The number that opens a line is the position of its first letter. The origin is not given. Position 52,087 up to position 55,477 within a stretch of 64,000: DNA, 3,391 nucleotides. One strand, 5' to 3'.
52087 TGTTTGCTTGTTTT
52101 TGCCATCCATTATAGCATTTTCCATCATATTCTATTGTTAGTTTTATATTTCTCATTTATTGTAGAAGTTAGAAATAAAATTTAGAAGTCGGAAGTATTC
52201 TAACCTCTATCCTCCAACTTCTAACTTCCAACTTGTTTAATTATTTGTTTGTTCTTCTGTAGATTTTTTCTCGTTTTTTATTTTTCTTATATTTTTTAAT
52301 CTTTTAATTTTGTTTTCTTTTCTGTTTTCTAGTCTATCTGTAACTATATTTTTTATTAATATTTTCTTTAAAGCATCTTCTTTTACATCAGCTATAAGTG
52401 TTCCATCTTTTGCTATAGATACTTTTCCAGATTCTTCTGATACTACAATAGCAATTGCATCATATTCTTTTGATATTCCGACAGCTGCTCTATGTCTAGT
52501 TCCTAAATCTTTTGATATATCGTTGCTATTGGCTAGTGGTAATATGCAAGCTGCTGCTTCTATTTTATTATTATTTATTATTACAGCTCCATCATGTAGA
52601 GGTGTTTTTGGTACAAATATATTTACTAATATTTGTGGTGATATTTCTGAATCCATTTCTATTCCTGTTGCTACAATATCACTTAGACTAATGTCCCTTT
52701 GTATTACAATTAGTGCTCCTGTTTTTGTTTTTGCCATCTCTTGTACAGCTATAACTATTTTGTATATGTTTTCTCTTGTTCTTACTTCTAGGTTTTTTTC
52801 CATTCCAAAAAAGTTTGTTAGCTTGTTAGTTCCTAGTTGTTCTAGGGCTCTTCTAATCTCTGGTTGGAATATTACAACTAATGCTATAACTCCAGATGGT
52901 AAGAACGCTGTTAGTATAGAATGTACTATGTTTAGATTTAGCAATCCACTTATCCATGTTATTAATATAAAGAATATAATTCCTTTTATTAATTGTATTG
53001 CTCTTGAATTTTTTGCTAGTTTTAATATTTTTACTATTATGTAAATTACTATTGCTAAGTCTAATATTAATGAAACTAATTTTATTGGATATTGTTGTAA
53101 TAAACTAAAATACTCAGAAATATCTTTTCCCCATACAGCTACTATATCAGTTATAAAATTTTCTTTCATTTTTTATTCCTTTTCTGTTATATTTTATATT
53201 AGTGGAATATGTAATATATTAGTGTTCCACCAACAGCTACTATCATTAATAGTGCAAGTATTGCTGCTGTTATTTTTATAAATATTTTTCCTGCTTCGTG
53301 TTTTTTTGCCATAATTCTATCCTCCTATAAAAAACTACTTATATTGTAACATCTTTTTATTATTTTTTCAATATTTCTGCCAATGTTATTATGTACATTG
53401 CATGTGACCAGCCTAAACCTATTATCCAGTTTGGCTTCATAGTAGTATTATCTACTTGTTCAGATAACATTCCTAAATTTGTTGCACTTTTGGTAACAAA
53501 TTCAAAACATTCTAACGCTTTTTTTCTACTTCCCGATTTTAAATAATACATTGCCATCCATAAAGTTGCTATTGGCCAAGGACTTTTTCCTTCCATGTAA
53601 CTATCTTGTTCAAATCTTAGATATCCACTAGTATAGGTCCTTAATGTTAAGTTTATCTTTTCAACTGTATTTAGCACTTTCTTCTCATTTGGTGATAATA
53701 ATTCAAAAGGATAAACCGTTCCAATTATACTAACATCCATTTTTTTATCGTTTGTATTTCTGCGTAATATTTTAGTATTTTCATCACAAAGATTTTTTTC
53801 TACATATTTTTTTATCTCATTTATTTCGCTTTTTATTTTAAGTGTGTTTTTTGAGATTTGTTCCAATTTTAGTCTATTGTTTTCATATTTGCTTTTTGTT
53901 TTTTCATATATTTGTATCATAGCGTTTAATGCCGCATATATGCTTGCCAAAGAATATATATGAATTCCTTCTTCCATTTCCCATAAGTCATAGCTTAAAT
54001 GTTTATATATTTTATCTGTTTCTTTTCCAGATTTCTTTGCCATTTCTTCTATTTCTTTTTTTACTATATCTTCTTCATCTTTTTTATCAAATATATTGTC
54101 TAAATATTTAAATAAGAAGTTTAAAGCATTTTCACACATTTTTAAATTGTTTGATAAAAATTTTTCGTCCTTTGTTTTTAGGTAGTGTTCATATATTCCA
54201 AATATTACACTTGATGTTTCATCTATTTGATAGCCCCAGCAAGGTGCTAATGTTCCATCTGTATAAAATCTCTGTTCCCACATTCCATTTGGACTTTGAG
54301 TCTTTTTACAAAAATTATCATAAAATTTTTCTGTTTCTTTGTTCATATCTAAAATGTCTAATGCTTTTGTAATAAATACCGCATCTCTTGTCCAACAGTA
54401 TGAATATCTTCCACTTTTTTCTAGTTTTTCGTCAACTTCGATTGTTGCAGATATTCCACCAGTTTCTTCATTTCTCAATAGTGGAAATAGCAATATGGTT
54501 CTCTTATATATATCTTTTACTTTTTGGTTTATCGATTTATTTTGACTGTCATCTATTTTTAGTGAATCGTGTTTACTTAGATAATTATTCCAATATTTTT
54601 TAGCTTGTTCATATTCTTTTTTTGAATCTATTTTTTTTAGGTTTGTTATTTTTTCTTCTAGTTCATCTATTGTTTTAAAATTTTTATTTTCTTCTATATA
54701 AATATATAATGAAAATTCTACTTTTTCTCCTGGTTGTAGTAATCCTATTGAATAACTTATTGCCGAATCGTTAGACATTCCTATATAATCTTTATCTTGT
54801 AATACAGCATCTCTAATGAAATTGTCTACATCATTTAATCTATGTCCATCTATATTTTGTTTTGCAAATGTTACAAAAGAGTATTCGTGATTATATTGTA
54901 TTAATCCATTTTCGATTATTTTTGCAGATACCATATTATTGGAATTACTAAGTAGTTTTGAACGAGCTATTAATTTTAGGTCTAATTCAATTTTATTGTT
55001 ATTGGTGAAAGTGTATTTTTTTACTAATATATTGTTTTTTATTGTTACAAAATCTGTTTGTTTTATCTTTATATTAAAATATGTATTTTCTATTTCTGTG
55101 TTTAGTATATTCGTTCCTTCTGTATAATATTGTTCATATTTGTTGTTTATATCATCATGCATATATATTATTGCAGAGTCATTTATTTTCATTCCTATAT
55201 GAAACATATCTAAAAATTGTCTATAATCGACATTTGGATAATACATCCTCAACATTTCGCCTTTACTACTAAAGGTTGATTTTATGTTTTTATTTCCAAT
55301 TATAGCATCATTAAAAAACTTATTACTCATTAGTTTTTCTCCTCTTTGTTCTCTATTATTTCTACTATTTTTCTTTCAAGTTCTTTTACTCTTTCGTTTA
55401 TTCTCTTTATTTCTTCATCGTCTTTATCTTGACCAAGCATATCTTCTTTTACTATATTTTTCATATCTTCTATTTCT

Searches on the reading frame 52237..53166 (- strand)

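Call 54: search_protein_families(library=pfam, proteins=[window:52237-53166:-], max_evalue=0.001)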
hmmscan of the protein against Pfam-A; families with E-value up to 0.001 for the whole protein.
window:52237-53166:- (309 aa): 2 families
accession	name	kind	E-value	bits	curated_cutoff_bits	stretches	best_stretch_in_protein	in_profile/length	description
PF02457.21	DAC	-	6.8e-46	155.2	27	1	139-256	2-118/119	DisA bacterial checkpoint controller nucleotide-binding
PF19293.4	CdaA_N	-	8.8e-10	39.1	23.8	1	34-104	10-81/81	CdaA N-terminal transmembrane domain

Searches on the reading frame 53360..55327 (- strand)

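Call 54: search_protein_families(library=pfam, proteins=[window:53360-55327:-], max_evalue=0.001)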
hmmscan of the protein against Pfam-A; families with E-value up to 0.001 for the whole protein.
window:53360-55327:- (655 aa): 1 family
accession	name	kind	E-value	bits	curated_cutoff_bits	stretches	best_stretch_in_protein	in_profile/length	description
PF00723.27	Glyco_hydro_15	-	1.1e-15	58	22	1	271-646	4-423/427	Glycosyl hydrolases family 15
